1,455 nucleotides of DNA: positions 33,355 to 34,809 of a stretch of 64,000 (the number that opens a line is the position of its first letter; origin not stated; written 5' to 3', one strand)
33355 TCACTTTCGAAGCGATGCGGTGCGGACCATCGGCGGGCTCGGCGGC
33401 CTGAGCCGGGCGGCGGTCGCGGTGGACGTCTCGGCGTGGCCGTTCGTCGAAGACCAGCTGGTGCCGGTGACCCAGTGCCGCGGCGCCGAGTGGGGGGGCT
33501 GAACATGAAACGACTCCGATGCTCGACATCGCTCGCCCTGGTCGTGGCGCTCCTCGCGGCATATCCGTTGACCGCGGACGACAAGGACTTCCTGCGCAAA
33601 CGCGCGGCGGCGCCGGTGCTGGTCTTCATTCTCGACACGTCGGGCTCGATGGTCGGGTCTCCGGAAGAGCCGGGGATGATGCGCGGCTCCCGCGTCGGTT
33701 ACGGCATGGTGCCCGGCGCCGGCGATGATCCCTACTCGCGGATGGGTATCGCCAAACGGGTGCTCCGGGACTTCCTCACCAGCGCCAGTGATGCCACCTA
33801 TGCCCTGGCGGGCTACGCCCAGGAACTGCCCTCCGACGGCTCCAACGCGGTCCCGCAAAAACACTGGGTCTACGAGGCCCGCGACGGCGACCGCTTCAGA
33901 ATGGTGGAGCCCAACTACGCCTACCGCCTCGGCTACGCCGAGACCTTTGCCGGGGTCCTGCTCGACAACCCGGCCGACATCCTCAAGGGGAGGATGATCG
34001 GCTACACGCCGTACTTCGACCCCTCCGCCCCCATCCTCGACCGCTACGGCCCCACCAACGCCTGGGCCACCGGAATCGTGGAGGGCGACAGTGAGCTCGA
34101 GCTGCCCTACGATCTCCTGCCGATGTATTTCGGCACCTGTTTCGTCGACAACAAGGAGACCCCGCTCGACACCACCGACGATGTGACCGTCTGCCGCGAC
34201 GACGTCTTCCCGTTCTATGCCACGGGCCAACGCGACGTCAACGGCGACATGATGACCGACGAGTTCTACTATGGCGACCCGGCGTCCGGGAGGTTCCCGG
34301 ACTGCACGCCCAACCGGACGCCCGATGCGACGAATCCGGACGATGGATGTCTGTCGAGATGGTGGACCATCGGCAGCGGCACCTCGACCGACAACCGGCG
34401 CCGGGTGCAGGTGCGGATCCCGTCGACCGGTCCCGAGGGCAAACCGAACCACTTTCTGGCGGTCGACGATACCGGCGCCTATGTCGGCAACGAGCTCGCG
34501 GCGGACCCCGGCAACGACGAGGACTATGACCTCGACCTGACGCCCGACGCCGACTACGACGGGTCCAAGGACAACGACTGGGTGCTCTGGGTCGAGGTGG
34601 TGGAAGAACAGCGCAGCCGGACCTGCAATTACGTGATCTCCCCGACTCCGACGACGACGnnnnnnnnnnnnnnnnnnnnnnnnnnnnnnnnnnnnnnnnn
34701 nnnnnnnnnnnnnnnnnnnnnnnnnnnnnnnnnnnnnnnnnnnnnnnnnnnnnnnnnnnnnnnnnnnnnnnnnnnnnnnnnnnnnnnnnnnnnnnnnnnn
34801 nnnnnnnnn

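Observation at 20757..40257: Two tandem paralogous type IV pilus tip modules (minor pilins + PilY1) carrying extra, uncharacterised genes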

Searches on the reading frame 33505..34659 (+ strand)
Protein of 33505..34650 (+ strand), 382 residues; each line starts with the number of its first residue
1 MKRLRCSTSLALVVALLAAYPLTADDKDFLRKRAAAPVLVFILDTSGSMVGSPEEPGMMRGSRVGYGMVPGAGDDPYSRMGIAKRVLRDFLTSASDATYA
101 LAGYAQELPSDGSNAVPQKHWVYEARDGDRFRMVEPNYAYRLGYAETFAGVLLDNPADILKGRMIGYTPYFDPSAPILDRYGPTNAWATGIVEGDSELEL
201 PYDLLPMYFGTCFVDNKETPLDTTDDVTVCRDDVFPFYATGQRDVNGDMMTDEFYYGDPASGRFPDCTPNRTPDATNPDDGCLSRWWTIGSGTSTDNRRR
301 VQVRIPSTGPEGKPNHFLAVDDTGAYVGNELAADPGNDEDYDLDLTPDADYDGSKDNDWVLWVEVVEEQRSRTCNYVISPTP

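Call 36: search_protein_families(library=pfam, max_evalue=10, proteins=[window:33505-34650:+])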
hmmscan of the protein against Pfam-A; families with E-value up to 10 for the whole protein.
window:33505-34650:+ (382 aa): 0 families

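Call 70: search_solved_structures(query=A5, max_evalue=10, show_alignments=3)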
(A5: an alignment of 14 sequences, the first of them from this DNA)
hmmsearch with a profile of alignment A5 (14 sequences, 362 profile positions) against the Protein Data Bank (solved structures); distinct sequences matched with E-value up to 10: 0.
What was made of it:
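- The E N-domain has no PDB sequence match (call 70).
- Tried and rejected: Searches with the E N-domain found nothing (call 70).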

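Call 81: search_protein_representatives(alignment_id=A5)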
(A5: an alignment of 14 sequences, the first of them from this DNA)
Query: 14 sequences, 362 profile positions. Proteins with E-value up to 0.001 (for the whole library): 150; up to 1e-10: 57; up to 1e-30: 40. The best 150 are listed.
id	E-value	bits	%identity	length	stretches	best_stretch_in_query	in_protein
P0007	4.8e-189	644.6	-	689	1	2-362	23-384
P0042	7.0e-175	598.0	-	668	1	1-359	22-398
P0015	2.9e-171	586.0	-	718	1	1-360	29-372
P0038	2.5e-162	556.6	-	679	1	2-361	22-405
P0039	2.4e-155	533.7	-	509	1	2-358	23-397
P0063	4.8e-152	522.8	-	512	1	2-361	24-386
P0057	1.5e-151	521.2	-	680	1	2-362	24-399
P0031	5.5e-151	519.3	-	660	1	2-361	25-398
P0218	1.1e-142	492.0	-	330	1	2-273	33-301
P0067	3.5e-131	454.2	-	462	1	2-362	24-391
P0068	1.9e-108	379.4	-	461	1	1-357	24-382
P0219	6.0e-107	374.4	-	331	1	59-357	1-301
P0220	8.1e-99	347.7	-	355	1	2-251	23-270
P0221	1.5e-92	327.0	-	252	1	2-197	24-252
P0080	3.7e-92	325.8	-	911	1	2-361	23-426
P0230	3.5e-60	220.6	-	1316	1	1-358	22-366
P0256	1.5e-11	60.6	-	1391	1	2-106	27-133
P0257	6.2e-11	58.6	-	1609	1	2-106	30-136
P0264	1.4e-09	54.1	-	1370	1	1-105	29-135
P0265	2.6e-09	53.2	-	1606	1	1-109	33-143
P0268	1.2e-08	51.0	-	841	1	2-104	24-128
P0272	4.1e-08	49.3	-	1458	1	2-106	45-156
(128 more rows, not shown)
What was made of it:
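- The E N-domain profile matches residues ~25-136 of many 1300-1750-aa proteins (call 81).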

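Call 83: search_protein_families(library=pfam, max_evalue=0.001, proteins=[P0230, P0256, P0257, P0264, P0265, P0272, P0268])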
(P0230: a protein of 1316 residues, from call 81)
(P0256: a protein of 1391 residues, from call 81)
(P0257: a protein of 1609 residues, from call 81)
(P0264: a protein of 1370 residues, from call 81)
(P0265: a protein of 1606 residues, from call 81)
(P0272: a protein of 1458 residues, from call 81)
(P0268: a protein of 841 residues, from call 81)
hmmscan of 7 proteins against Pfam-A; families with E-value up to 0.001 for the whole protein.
P0230 (1316 aa): 1 family
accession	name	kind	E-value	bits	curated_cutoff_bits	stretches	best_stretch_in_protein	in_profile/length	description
PF05567.17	T4P_PilY1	-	2.7e-12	46.8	28.1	1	781-928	1-151/411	PilY1 beta-propeller domain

P0256 (1391 aa): 2 families
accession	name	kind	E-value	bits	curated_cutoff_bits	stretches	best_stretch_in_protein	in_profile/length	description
PF05567.17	T4P_PilY1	-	8e-17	61.7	28.1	2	718-890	1-151/411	PilY1 beta-propeller domain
PF00092.34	VWA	-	0.00069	20.3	23.8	0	444-497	104-155/174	von Willebrand factor type A domain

P0257 (1609 aa): 1 family
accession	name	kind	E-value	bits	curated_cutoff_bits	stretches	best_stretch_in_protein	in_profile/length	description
PF05567.17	T4P_PilY1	-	8.5e-14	51.7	28.1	2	1208-1302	191-292/411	PilY1 beta-propeller domain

P0264 (1370 aa): 1 family
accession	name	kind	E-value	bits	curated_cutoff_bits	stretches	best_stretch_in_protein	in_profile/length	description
PF05567.17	T4P_PilY1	-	3.8e-17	62.7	28.1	1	978-1152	179-353/411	PilY1 beta-propeller domain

P0265 (1606 aa): 1 family
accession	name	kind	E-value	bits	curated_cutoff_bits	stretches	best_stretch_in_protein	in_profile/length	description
PF05567.17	T4P_PilY1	-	0.0001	21.8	28.1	0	1237-1314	202-286/411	PilY1 beta-propeller domain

P0272 (1458 aa): 1 family
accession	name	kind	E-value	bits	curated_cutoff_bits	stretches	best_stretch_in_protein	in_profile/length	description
PF05567.17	T4P_PilY1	-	2.8e-06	26.9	28.1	0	1079-1137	223-288/411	PilY1 beta-propeller domain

P0268 (841 aa): 0 families

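Call 87: find_encoding_contigs(protein=P0230, flank=10000, max_places=3)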
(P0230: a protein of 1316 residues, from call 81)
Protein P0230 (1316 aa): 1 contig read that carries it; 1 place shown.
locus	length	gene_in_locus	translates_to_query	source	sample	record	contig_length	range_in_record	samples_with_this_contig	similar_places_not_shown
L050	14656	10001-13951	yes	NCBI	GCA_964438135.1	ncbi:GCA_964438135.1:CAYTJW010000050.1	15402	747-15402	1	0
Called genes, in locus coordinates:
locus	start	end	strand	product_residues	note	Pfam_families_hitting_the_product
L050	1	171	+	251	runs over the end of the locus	PF00557:Peptidase_M24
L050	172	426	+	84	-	PF01176:eIF-1a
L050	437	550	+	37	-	PF00444:Ribosomal_L36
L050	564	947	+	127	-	PF00416:Ribosomal_S13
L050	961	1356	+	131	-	PF00411:Ribosomal_S11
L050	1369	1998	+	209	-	PF00163:Ribosomal_S4, PF01479:S4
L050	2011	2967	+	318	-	PF01193:RNA_pol_L, PF01000:RNA_pol_A_bac, PF03118:RNA_pol_A_CTD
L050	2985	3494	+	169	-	PF01196:Ribosomal_L17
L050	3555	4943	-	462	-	PF00753:Lactamase_B, PF12706:Lactamase_B_2, PF10996:Beta-Casp, PF07521:RMMBL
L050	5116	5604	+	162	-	-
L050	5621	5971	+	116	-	-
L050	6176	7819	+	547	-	PF02518:HATPase_c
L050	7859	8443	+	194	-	-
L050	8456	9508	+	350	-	PF07963:N_methyl (weak), PF16074:PilW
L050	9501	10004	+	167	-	-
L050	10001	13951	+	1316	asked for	PF05567:T4P_PilY1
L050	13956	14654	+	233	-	?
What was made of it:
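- It sits between PilX and H at the syntenic locus L050 (call 87).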

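Call 103: search_protein_families(library=pfam, alignment_id=A6, max_evalue=0.001)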
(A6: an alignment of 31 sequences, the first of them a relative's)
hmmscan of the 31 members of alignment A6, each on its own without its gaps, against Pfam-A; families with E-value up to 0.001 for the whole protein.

A. member 1, P0277 (1480 aa): 1 family
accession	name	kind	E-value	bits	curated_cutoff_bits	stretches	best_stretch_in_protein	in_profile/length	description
PF05567.17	T4P_PilY1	-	7.8e-15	55.1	28.1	2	849-995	24-155/411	PilY1 beta-propeller domain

B. families by the number of members that match (of 31 scanned): 2 families
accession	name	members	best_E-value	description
PF05567.17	T4P_PilY1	30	3.8e-22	PilY1 beta-propeller domain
PF00092.34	VWA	9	7.7e-08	von Willebrand factor type A domain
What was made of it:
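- Of 37 scanned, 36 carry PF05567 (calls 83, 103).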

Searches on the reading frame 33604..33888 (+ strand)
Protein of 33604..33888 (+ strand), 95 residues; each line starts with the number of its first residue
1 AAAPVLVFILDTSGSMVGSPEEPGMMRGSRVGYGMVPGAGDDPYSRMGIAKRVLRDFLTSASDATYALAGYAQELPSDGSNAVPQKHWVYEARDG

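Call 85: search_protein_families(library=pfam, max_evalue=10, proteins=[window:33604-33888:+])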
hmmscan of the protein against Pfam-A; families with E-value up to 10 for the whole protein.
seq(95 aa): 1 family
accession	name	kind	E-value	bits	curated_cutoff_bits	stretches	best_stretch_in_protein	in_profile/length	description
PF13519.12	VWA_2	-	0.014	16.5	27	1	6-72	1-46/107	von Willebrand factor type A domain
